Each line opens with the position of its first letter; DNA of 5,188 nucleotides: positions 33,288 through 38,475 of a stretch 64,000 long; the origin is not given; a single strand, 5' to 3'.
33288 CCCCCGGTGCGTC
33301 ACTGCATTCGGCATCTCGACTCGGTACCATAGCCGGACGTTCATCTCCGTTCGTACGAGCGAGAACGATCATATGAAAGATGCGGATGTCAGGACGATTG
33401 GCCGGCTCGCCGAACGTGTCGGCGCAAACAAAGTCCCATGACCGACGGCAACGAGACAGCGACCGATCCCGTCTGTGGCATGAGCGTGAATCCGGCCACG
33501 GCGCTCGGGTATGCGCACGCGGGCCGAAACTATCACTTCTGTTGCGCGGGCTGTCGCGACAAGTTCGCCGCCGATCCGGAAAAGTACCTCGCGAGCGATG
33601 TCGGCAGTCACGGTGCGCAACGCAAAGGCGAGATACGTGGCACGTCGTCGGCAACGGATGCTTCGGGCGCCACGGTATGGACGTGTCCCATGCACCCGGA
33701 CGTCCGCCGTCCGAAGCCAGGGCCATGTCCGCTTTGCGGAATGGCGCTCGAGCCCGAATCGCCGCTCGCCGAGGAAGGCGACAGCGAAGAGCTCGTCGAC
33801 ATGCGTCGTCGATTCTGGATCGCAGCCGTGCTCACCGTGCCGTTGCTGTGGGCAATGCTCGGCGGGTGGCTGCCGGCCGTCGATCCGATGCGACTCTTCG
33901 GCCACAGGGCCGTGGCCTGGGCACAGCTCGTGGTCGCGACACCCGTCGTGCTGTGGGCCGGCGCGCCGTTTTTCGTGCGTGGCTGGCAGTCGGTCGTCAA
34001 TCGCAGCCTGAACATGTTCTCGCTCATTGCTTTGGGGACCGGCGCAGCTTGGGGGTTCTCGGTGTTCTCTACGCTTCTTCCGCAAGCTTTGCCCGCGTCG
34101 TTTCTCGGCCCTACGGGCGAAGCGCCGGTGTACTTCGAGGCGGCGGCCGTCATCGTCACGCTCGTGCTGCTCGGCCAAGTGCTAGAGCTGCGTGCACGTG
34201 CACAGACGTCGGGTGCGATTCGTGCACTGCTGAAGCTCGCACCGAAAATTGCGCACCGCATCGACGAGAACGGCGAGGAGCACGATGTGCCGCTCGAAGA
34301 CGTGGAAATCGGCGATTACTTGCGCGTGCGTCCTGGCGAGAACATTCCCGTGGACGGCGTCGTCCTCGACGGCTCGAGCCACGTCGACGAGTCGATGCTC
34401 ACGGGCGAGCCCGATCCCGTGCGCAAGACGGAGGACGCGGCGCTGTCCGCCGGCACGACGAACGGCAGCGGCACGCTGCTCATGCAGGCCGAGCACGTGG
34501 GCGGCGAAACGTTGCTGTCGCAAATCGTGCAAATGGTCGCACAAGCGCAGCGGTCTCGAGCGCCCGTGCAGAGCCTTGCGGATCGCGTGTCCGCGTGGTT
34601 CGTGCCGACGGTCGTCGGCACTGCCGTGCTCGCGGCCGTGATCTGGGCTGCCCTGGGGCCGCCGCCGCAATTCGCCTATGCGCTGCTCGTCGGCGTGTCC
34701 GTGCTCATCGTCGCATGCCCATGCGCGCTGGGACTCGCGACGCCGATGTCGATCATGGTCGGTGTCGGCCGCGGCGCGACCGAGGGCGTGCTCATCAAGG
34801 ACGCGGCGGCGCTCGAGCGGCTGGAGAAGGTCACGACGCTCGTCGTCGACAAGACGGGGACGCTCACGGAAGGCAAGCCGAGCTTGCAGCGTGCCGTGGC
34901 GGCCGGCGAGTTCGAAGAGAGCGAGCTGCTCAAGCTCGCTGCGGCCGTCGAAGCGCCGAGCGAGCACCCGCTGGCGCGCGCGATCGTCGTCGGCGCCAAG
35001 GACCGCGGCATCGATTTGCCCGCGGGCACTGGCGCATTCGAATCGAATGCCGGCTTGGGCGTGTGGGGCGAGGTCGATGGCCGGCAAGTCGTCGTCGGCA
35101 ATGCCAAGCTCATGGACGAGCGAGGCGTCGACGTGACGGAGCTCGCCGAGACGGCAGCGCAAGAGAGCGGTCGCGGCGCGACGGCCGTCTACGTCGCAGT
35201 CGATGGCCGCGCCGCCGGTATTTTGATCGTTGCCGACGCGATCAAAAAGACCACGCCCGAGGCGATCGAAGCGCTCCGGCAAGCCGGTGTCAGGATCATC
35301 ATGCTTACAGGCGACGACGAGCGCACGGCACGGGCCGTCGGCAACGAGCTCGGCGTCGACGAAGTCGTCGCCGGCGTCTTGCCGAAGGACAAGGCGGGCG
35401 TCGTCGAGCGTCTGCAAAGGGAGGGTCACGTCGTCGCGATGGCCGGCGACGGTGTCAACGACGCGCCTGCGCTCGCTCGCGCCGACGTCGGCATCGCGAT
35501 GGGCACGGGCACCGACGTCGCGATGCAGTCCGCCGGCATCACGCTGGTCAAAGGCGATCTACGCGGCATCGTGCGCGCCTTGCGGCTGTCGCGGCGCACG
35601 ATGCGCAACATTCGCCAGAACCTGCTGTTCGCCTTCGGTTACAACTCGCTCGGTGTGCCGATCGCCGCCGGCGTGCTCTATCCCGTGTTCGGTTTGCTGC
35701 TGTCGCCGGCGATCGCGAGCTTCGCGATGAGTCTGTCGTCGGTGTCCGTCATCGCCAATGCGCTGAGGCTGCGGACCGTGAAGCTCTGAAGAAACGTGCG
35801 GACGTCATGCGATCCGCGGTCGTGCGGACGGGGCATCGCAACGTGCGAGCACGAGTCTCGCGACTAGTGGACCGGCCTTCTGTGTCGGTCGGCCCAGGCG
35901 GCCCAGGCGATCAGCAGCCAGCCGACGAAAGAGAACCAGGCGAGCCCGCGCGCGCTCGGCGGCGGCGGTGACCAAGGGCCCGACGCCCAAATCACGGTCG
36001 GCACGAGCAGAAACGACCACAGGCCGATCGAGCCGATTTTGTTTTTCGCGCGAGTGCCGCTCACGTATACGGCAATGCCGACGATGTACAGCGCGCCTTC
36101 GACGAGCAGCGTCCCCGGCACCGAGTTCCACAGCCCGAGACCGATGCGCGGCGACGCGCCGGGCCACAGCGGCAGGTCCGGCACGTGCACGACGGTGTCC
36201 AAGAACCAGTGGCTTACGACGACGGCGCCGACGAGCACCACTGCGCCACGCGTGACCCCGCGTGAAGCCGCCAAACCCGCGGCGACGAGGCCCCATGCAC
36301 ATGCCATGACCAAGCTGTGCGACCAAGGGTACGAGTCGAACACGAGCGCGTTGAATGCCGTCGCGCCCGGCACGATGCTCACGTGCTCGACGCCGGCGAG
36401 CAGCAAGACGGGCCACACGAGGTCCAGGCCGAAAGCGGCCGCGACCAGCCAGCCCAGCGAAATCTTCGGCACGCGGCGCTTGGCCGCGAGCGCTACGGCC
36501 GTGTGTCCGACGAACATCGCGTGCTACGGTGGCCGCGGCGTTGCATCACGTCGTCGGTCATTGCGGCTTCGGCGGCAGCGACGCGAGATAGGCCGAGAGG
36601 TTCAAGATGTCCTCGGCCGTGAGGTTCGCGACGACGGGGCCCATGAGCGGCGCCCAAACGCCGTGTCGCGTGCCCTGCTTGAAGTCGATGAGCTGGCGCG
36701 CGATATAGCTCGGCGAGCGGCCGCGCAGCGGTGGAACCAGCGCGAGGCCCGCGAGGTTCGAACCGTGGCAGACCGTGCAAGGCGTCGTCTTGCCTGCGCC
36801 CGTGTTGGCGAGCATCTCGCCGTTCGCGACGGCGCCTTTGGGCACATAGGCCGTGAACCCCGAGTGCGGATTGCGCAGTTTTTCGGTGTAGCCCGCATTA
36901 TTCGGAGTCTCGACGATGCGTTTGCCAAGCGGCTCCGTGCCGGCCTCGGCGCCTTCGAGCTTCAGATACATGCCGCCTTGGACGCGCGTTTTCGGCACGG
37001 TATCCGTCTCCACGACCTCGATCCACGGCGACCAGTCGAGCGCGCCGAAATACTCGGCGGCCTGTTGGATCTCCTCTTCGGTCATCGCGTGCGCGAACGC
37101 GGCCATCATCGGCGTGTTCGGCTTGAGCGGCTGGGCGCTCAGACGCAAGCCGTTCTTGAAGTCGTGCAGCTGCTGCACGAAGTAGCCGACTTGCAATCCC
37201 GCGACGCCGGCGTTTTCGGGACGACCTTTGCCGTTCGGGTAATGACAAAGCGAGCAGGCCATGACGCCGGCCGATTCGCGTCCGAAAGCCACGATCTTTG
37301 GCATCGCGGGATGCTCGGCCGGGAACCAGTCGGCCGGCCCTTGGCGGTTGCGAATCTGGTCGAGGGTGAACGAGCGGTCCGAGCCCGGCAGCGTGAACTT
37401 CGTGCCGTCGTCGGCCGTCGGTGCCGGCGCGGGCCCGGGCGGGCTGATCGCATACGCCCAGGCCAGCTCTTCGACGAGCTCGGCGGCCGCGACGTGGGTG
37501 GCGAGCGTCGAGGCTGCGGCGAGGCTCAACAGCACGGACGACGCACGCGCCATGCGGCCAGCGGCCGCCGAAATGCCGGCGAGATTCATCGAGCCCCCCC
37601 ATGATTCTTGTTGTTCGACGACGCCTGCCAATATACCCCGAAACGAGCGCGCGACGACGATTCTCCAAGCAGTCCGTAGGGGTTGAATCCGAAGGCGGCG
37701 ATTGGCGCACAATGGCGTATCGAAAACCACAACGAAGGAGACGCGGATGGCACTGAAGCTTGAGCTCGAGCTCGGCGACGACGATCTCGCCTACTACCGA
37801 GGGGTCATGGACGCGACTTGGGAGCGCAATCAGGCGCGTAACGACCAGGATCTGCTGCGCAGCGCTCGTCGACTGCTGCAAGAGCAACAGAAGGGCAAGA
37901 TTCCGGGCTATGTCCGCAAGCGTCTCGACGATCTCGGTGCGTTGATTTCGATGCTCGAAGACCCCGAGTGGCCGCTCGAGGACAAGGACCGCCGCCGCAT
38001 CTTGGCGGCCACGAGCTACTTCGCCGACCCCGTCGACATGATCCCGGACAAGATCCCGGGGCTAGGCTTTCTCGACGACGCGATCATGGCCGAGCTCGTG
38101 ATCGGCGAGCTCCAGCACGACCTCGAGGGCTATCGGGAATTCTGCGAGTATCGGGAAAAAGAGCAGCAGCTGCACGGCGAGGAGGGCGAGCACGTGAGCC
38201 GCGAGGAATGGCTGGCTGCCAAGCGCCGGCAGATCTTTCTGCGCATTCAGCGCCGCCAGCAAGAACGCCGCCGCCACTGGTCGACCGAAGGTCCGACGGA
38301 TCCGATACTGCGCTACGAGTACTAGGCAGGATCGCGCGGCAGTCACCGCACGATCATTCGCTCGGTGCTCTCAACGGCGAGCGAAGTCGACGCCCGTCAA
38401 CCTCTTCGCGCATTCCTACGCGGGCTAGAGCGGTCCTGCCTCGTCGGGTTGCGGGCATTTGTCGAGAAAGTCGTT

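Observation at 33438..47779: Copper/silver-type resistance island with an unusual split efflux layout and its own operator motif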

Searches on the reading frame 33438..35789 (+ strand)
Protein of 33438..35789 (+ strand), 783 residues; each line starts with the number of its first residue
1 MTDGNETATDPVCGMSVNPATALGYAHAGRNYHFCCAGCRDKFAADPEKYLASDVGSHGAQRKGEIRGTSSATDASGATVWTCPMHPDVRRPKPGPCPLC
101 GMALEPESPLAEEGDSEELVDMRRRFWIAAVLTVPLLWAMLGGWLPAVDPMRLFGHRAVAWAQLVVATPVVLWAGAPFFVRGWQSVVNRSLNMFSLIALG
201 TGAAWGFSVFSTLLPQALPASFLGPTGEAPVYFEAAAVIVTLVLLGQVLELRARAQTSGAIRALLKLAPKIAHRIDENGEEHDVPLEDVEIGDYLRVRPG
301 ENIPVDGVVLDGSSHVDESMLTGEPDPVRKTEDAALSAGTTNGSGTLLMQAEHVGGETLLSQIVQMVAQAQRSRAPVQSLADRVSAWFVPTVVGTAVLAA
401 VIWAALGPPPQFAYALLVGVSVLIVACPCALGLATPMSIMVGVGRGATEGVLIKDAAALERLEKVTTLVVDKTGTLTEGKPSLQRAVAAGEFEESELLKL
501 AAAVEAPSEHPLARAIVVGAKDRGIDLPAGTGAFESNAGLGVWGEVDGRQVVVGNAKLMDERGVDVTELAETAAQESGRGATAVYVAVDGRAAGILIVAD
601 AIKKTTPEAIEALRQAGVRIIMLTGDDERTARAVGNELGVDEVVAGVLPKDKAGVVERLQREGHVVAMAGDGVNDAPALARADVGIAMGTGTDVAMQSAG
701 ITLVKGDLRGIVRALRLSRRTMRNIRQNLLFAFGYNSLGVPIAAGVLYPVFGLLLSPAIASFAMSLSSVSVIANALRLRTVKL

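Call 3: search_protein_families(library=pfam, proteins=[window:33438-35789:+], max_evalue=0.01)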
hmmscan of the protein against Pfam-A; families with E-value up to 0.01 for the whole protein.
window:33438-35789:+ (783 aa): 7 families
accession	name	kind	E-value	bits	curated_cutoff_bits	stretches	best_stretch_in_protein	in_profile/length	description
PF00122.25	E1-E2_ATPase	-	6.9e-55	185.8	28.1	1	266-448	1-180/181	E1-E2 ATPase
PF00702.32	Hydrolase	-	1.2e-32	114.3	26.4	1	466-683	2-191/191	haloacid dehalogenase-like hydrolase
PF19335.5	HMBD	-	1.6e-13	50.7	23.6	1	80-107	1-28/28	Heavy metal binding domain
PF04945.19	YHS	-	2e-13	50.6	30.3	1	9-51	2-44/47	YHS domain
PF08282.18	Hydrolase_3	-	7.4e-07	29.6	20.9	1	656-715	196-255/255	haloacid dehalogenase-like hydrolase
PF12710.13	HAD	-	1.7e-05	25.8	27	1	596-679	76-188/189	haloacid dehalogenase-like hydrolase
PF24273.1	TRASH_HVO_1752_C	-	0.0013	19.2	27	1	29-45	22-38/47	HVO_1752, C-terminal TRASH domain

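Call 10: search_protein_families(library=ncbifam, proteins=[window:33438-35789:+], max_evalue=0.001)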
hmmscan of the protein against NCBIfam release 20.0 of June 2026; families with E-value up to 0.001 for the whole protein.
window:33438-35789:+ (783 aa): 21 families
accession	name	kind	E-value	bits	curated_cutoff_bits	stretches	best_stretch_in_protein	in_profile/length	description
NF007952.0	PRK10671.1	equivalog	1.6e-202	675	1316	1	121-779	185-832/838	copper-exporting P-type ATPase CopA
TIGR01525.1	ATPase-IB_hvy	subfamily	1.9e-186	621.3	346.25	1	195-778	3-560/560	heavy metal translocating P-type ATPase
TIGR01511.1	ATPase-IB1_Cu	subfamily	3.8e-180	600.3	397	1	174-779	1-542/542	copper-translocating P-type ATPase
TIGR01512.1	ATPase-IB2_Cd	subfamily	2.1e-122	409.3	313.5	2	234-525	19-288/494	cadmium family heavy metal-translocating P-type ATPase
NF008262.1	PRK11033.1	equivalog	7.9e-115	385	1005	1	235-779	197-728/731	zinc/cadmium/mercury/lead-transporting ATPase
NF033775.1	P_type_ZntA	exception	7e-102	342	1240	1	235-779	202-729/732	Zn(II)/Cd(II)/Pb(II) translocating P-type ATPase ZntA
TIGR01494.1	ATPase_P-type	subfamily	8.9e-93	311.3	62.3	1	238-747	1-464/478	HAD-IC family P-type ATPase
TIGR01497.1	kdpB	equivalog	4.6e-57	193.5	527.9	1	248-701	86-546/675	potassium-transporting ATPase subunit KdpB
TIGR01647.1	ATPase-IIIA_H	equivalog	9.6e-53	179.5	615.5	2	233-520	55-343/755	plasma-membrane proton-efflux P-type ATPase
NF010609.0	PRK14010.1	equivalog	1.1e-49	169.3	1323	1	250-701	87-541/673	K(+)-transporting ATPase subunit B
TIGR01517.1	ATPase-IIB_Ca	equivalog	1.1e-46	159.5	507.05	2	234-498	120-393/882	calcium-translocating P-type ATPase, PMCA-type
TIGR01522.1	ATPase-IIA2_Ca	equivalog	6.4e-41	140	798.3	3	643-732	567-657/854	calcium-transporting P-type ATPase, PMR1-type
TIGR01116.1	ATPase-IIA1_Ca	equivalog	7.2e-35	120.3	703.4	2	591-729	456-609/799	calcium-translocating P-type ATPase, SERCA-type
TIGR01106.1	ATPase-IIC_X-K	subfamily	1.8e-34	118.8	946.1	3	643-735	663-756/997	Na,H/K antiporter P-type ATPase subunit alpha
TIGR01657.1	P-ATPase-V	hypoth_equivalog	8.3e-32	109.7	618.25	3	642-717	781-831/1055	ATP13A2 family polyamine export P-type ATPase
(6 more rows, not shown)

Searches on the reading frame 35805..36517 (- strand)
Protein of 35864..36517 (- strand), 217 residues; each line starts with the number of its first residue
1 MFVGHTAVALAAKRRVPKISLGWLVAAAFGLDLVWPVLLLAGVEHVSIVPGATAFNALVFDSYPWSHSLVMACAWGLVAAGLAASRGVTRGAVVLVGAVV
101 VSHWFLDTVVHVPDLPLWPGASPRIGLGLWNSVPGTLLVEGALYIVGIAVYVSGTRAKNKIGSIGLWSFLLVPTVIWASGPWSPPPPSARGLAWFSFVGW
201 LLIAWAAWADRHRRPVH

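Call 3: search_protein_families(library=pfam, proteins=[window:35864-36517:-], max_evalue=0.01)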
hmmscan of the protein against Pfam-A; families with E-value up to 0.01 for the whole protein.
window:35864-36517:- (217 aa): 1 family
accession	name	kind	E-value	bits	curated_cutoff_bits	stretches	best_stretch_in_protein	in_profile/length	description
PF04307.19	YdjM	-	0.00031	20.7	29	1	65-175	64-166/176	YdjM inner membrane protein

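Call 4: search_protein_families(library=pfam, proteins=[window:35805-36416:-], max_evalue=0.01)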
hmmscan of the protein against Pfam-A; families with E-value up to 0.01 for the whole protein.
window:35805-36416:- (203 aa): 0 families

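Call 10: search_protein_families(library=ncbifam, proteins=[window:35864-36517:-], max_evalue=0.001)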
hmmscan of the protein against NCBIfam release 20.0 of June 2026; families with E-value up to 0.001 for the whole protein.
window:35864-36517:- (217 aa): 0 families

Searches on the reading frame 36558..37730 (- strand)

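Call 3: search_protein_families(library=pfam, proteins=[window:36558-37730:-], max_evalue=0.01)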
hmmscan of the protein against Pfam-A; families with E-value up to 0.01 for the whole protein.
window:36558-37730:- (390 aa): 2 families
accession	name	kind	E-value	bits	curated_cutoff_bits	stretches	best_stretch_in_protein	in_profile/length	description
PF00034.26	Cytochrom_C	-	1.3e-10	42.9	21.3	2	152-227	6-85/90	Cytochrome c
PF13442.11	Cytochrome_CBB3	-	1.4e-06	29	27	0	318-382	14-68/68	Cytochrome C oxidase, cbb3-type, subunit III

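Call 10: search_protein_families(library=ncbifam, proteins=[window:36558-37730:-], max_evalue=0.001)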
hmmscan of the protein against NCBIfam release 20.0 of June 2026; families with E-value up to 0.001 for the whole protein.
window:36558-37730:- (390 aa): 1 family
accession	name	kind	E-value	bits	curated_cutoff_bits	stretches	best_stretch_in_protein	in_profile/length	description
NF049874.1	PdsA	exception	9.9e-05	22.3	330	0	146-229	118-195/198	periplasmic diheme shuttle PdsA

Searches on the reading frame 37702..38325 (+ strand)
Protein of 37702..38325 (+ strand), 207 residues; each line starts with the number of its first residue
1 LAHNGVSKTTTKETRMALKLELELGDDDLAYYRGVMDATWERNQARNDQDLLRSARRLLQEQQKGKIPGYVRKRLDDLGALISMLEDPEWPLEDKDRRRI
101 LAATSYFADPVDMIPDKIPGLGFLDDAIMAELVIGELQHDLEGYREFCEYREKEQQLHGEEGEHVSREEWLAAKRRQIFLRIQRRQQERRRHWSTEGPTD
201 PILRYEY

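Call 3: search_protein_families(library=pfam, proteins=[window:37702-38325:+], max_evalue=0.01)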
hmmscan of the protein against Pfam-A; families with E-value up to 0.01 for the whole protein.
window:37702-38325:+ (207 aa): 1 family
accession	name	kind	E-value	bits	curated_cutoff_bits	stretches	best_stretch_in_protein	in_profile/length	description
PF06803.17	DUF1232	-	3.5e-10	39.9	23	1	100-129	5-34/37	Protein of unknown function (DUF1232)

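Call 10: search_protein_families(library=ncbifam, proteins=[window:37702-38325:+], max_evalue=0.001)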
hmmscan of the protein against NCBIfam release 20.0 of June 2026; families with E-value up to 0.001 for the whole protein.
window:37702-38325:+ (207 aa): 0 families
